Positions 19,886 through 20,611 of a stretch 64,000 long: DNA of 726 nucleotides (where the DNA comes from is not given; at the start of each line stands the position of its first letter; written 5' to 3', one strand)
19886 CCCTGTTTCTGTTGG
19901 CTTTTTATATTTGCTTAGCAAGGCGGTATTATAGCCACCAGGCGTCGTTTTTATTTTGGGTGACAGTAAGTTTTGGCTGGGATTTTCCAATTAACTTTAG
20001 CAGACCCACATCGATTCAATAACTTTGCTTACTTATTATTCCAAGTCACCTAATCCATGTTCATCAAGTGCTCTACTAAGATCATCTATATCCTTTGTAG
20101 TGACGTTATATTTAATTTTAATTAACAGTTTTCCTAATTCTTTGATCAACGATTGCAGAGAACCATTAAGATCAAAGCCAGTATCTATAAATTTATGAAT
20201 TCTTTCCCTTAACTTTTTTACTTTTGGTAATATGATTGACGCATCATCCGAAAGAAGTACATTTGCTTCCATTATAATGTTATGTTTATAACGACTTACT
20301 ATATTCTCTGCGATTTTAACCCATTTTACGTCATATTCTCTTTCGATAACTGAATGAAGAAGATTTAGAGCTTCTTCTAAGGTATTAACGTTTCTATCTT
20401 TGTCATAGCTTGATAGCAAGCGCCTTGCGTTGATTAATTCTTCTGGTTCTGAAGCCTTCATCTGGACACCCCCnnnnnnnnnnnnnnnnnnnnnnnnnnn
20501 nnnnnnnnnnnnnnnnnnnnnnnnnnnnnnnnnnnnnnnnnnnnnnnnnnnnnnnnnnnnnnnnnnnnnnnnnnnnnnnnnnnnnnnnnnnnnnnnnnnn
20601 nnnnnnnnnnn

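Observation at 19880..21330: Sharply AT-rich 1.45-kb islet with a two-gene ORFan operon between radA and the CCA-adding enzyme gene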

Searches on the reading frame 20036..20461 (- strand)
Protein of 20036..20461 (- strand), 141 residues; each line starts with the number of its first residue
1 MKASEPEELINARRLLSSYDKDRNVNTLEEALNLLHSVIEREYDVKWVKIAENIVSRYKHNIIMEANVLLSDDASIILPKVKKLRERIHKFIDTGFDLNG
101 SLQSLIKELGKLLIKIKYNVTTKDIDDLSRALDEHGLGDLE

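Call 4: search_protein_families(library=pfam, proteins=[window:20036-20461:-], max_evalue=1)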
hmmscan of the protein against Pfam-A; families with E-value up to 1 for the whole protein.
window:20036-20461:- (141 aa): 5 families
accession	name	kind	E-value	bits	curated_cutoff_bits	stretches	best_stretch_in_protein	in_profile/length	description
PF15397.11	DUF4618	-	0.02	14.8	34.9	1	22-52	94-124/258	Domain of unknown function (DUF4618)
PF23394.1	DUF7102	-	0.04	14.2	27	1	25-85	17-79/176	Domain of unknown function (DUF7102)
PF17565.7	DUF5471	-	0.042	14.6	25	1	104-130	3-28/70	Family of unknown function (DUF5471)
PF24210.1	T4_RIIA1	-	0.13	12.4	27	0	24-46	7-29/67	RIIA.1-like protein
PF18493.6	DUF5617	-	0.17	12.5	26.3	1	6-92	12-89/90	Domain of unknown function (DUF5617)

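Call 5: search_protein_families(library=padloc, proteins=[window:20036-20461:-], max_evalue=1)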
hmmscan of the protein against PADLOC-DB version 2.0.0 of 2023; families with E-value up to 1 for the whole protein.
window:20036-20461:- (141 aa): 0 families

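Call 6: search_protein_families(library=ncbifam, proteins=[window:20036-20461:-], max_evalue=1)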
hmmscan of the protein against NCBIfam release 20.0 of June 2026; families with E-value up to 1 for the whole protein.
window:20036-20461:- (141 aa): 1 family
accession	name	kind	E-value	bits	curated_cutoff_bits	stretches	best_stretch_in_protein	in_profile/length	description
NF007444.0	PRK09997.1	equivalog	0.038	13.4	465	1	52-121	116-180/258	hydroxypyruvate isomerase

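Call 7: search_protein_families(library=phrogs, proteins=[window:20036-20461:-], max_evalue=1)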
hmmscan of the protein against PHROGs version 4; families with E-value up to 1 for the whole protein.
window:20036-20461:- (141 aa): 3 families
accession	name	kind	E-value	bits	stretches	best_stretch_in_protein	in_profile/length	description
phrog_37453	-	unknown function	0.01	17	1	21-63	4-46/100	-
phrog_21831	-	unknown function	0.086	13.8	1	84-103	21-40/56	-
phrog_14943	-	unknown function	0.28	11.2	1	71-134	156-222/327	-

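Call 11: find_homologous_proteins(query=window:20036-20461:-, max_evalue=0.01)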
Query window:20036-20461:- (141 aa): 4 proteins with E <= 0.01 among 21 candidates.
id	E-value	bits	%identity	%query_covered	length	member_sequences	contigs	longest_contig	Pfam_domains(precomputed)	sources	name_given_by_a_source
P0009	2.8e-82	291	100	100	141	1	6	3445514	-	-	-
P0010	2.2e-54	201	75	100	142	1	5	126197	-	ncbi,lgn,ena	ncbi:MAG: hypothetical protein WBW55_04105 [Desulfobaccales bacterium]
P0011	3.7e-54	200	77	97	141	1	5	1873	-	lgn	-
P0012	1.2e-53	199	75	100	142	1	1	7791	-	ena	-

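Call 18: find_encoding_contigs(protein=P0012, flank=8000, max_places=3)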
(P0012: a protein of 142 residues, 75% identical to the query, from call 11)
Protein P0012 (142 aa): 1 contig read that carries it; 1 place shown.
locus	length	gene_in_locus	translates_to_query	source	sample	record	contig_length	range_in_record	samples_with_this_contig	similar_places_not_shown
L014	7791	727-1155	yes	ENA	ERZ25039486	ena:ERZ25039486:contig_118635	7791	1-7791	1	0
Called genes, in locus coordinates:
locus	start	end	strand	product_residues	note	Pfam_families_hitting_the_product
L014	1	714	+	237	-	?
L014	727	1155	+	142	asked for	-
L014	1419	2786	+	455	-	PF18073:Zn_ribbon_LapB, PF06745:ATPase, PF13191:AAA_16 (faint), PF13481:AAA_25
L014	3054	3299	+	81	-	-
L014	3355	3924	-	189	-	PF01750:HycI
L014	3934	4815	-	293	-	PF00374:NiFeSe_Hases (weak)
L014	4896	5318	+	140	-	-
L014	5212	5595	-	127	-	-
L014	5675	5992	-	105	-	PF01058:Oxidored_q6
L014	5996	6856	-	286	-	PF00175:NAD_binding_1, PF10418:DHODB_Fe-S_bind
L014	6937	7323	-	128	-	PF00027:cNMP_binding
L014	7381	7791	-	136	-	?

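Call 36: predict_structure(alignment_id=A2)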
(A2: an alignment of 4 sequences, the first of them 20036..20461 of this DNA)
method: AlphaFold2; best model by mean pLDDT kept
length: 141 residues; sequences in the alignment: 4
mean_pLDDT: 67.1   pTM: 0.49
mean pLDDT of the five models: 67.1, 55.6, 54.8, 45.1, 44.4
residues with pLDDT >= 90: 14; 70-90: 41; 50-70: 67; < 50: 19
segments of 3 or more residues with pLDDT < 50: 63-75, 138-141
pLDDT, mean of each block of 10 residues (from residue 1): 79 89 75 86 88 75 43 50 63 65 62 55 59 53 33
secondary structure, 60 per line:
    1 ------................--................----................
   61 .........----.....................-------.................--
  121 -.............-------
elements in order: H7-22 H25-40 H45-69 H74-94 H102-118 H122-134

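Call 44: find_related_loci(query=A2, collection=viral_contigs, flank=5000)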
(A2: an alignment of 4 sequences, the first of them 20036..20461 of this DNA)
Query A2 (141 aa) in viral_contigs; peptide patterns used: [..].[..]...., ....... (x = any residue, [..] = any of these).
119 stretches matched a pattern, but none encodes a relative of the query by tblastn (E <= 1e-3).

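Call 46: fold_search(model_id=the predicted structure, library=pdb)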
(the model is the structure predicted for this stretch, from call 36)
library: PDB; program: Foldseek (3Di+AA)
matches with E <= 10: 95; with E <= 0.001: 0
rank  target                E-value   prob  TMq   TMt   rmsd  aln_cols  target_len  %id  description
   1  9b1d_A                1.1e+00  0.11  0.20  0.05  35.0       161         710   11  Cryo-EM structure of native SWR1 bound to DNA (composite structure) (released 2024-10-09)
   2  7dkh_I                1.1e+00  0.44  0.37  0.07  15.6       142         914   13  Crystal structure of the Ctr9/Paf1/Cdc73/Rtf1 quaternary complex (released 2021-11-24)
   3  7dkh_A                1.3e+00  0.38  0.37  0.07  15.7       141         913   13  Crystal structure of the Ctr9/Paf1/Cdc73/Rtf1 quaternary complex (released 2021-11-24)
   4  7qx5                  1.6e+00  0.10  0.23  0.08  17.3       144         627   14  mosquitocidal Cry11Aa-Y449F determined at pH 7 from naturally-occurring nanocrystals by Serial femtosecond crystallograp (released 2022-07-27)
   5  6gfo_F                2.0e+00  0.51  0.26  0.50  10.2        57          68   19  cyanobacterial GAPDH with full-length CP12 (released 2019-05-08)
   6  8gad_B                2.2e+00  0.18  0.24  0.32  14.2       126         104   21  Crystal structure of a high affinity PD-L1 binder (released 2024-08-21)
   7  1zhc_MODEL_1_A        2.5e+00  0.47  0.32  0.54   8.6        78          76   17  Solution structure of HP1242 from Helicobacter pylori (released 2005-12-06)
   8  6w2q                  2.5e+00  0.11  0.24  0.18  14.8       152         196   11  Junction 34, DHR53-DHR4 (released 2020-04-15)
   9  7nel_A                2.6e+00  0.06  0.20  0.13  19.0       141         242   13  ER-PRS*(+) (Y537S) in complex with estradiol and SRC-2 coactivator peptide (released 2021-08-25)
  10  5mu7_A                3.2e+00  0.23  0.34  0.14  13.2       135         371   15  Crystal Structure of the beta/delta-COPI Core Complex (released 2017-06-28)
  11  8gad_A                3.2e+00  0.13  0.24  0.32  14.4       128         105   20  Crystal structure of a high affinity PD-L1 binder (released 2024-08-21)
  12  4v8p_BU               3.2e+00  0.09  0.19  0.20  13.3        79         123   15  T.thermophila 60S ribosomal subunit in complex with initiation factor 6. (released 2014-07-09)
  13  6af0_A                3.2e+00  0.08  0.24  0.05  15.4       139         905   17  Structure of Ctr9, Paf1 and Cdc73 ternary complex from Myceliophthora thermophila (released 2018-09-19)
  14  9b2b_A                3.2e+00  0.04  0.15  0.10  16.0       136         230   15  Estrogen Receptor Alpha Ligand Binding Domain in Complex with a Complete Estrogen Receptor Antagonists that Favors Tet (released 2025-08-27)
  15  6vpf_C                3.4e+00  0.04  0.14  0.10  16.2       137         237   16  Estrogen Receptor Alpha Ligand Binding Domain in Complex with the Selective Estrogen Receptor Modulator Clomiphene (released 2020-09-16)
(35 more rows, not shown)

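Call 49: search_solved_structures(query=A2, max_evalue=10)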
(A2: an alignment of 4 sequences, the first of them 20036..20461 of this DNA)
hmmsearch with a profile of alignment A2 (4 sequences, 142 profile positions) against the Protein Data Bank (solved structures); distinct sequences matched with E-value up to 10: 2.
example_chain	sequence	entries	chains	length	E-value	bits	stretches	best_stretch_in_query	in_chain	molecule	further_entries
5hea_A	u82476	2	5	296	1.1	12.5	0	55-105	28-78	Putative glycosyltransferase (GalT1)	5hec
3ek3_A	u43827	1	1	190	1.9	11.6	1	1-34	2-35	Nitroreductase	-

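Call 52: search_protein_representatives(alignment_id=A2)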
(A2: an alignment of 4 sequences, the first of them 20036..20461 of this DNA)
Query: 4 sequences, 142 profile positions. Proteins with E-value up to 0.001 (for the whole library): 9; up to 1e-10: 5; up to 1e-30: 1. The best 9 are listed.
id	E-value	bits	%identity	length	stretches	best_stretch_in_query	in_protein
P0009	2.7e-78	277.0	-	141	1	1-142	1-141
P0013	6.7e-26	107.2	-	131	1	5-133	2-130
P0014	8.7e-26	106.8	-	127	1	5-127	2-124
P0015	1.3e-17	80.3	-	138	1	5-124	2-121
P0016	5.7e-15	71.7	-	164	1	2-135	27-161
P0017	2.6e-05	40.4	-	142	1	4-111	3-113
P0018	1.4e-04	38.1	-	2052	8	35-92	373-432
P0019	6.0e-04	36.0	-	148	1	4-115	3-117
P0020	7.1e-04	35.8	-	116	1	3-93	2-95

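Call 55: find_homologous_proteins(query=A5, max_evalue=0.01)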
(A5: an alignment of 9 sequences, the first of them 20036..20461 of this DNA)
Query A5 (9 sequences) (141 aa, profile of the alignment): 9 proteins with E <= 0.01 among 4159 candidates.
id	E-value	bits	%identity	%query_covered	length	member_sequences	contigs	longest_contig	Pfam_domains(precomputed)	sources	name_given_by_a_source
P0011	1.5e-50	188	77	97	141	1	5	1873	-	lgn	-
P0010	1.6e-50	188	75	100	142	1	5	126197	-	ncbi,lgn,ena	ncbi:MAG: hypothetical protein WBW55_04105 [Desulfobaccales bacterium]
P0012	3.1e-50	187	75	100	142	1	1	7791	-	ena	-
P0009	5.9e-49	183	100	100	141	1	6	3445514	-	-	-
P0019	2.2e-46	175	31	66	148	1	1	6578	-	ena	-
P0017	2.0e-44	169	26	66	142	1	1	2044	-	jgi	-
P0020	2.4e-32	129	39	48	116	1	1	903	-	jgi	jgi:hypothetical protein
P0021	2.1e-22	97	36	49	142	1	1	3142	-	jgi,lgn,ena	-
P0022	2.5e-20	91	29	48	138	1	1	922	-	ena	-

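Call 56: find_encoding_contigs(protein=P0019, flank=6000, max_places=3)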
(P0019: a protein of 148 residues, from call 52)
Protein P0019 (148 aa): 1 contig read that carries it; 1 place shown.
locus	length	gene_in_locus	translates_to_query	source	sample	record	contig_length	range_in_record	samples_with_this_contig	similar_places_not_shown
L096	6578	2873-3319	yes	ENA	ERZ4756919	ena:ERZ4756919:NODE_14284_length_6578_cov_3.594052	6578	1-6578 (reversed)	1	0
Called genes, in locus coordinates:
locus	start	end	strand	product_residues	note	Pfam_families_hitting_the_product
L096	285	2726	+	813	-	PF00270:DEAD, PF00271:Helicase_C, PF22982:WHD_HRQ1, PF09369:MZB, PF01612:DNA_pol_A_exo1 (weak), PF13482:RNase_H_2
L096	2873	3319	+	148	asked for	-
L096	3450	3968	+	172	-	-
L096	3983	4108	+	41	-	-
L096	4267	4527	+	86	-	PF04014:MazE_antitoxin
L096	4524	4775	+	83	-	-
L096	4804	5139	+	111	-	PF02604:PhdYeFM_antitox (weak)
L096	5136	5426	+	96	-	-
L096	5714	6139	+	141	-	-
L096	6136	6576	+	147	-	?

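Call 57: find_encoding_contigs(protein=P0021, flank=6000, max_places=3)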
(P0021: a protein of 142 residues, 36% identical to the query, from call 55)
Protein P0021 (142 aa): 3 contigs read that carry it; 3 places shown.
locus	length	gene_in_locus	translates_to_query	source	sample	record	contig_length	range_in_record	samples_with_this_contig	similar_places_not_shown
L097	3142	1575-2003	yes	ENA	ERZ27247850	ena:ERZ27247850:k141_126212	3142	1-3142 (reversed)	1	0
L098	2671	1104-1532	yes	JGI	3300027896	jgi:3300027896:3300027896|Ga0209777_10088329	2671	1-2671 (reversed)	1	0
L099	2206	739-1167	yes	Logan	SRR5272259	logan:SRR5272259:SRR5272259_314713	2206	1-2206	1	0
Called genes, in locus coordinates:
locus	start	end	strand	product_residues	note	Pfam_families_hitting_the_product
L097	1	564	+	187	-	?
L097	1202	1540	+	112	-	-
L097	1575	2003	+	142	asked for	-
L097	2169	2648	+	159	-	-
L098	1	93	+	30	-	?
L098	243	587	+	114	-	-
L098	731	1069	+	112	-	-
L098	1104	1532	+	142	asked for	-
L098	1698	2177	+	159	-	-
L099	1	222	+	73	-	?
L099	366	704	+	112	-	-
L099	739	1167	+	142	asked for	-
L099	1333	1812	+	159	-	-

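Call 58: find_encoding_contigs(protein=P0017, flank=6000, max_places=3)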
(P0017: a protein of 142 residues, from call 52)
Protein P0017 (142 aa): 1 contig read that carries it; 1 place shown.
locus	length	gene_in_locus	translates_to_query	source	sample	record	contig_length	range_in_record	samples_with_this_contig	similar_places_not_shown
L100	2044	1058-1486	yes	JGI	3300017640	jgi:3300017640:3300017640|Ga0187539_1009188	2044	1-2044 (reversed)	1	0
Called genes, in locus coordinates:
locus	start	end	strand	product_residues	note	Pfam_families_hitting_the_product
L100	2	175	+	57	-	?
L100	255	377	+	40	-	-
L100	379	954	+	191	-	-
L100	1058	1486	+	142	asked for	-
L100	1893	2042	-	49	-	?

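Call 59: find_encoding_contigs(protein=P0013, flank=6000, max_places=3)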
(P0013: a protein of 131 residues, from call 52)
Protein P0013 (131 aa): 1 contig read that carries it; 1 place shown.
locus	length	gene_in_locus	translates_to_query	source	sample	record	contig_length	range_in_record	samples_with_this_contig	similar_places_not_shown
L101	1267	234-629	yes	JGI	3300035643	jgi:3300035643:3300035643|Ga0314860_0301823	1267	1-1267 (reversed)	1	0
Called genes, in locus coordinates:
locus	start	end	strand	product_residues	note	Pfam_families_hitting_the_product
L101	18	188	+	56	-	PF12762:DDE_Tnp_IS1595 (weak)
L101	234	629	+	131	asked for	-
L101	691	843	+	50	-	-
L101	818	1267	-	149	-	?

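Call 60: search_protein_families(library=pfam, proteins=[L097:1202-1540:+, L097:2169-2648:+, L100:379-954:+, L096:3450-3968:+, L098:243-587:+, L096:4524-4775:+, L096:5136-5426:+, L096:5714-6139:+], max_evalue=0.1)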
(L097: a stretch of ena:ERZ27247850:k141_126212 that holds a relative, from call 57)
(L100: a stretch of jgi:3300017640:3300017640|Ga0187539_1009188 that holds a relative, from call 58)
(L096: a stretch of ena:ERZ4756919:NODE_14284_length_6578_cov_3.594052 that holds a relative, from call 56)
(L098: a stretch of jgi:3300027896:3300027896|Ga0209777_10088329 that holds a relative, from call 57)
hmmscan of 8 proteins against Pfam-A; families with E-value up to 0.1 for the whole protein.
L097:1202-1540:+ (112 aa): 0 families

L097:2169-2648:+ (159 aa): 0 families

L100:379-954:+ (191 aa): 1 family
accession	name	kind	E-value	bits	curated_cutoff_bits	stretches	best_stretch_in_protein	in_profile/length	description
PF01025.24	GrpE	-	0.005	17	25.8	1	90-165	14-86/165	GrpE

L096:3450-3968:+ (172 aa): 0 families

L098:243-587:+ (114 aa): 0 families

L096:4524-4775:+ (83 aa): 0 families

L096:5136-5426:+ (96 aa): 1 family
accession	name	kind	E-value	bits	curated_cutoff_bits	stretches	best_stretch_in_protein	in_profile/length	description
PF05016.21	ParE_toxin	-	0.018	16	23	1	10-82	4-77/89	ParE toxin of type II toxin-antitoxin system, parDE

L096:5714-6139:+ (141 aa): 1 family
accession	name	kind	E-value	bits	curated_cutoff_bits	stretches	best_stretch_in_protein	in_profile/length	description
PF00156.33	Pribosyltran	-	0.00064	19.5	26.3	1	90-124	80-114/158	Phosphoribosyl transferase domain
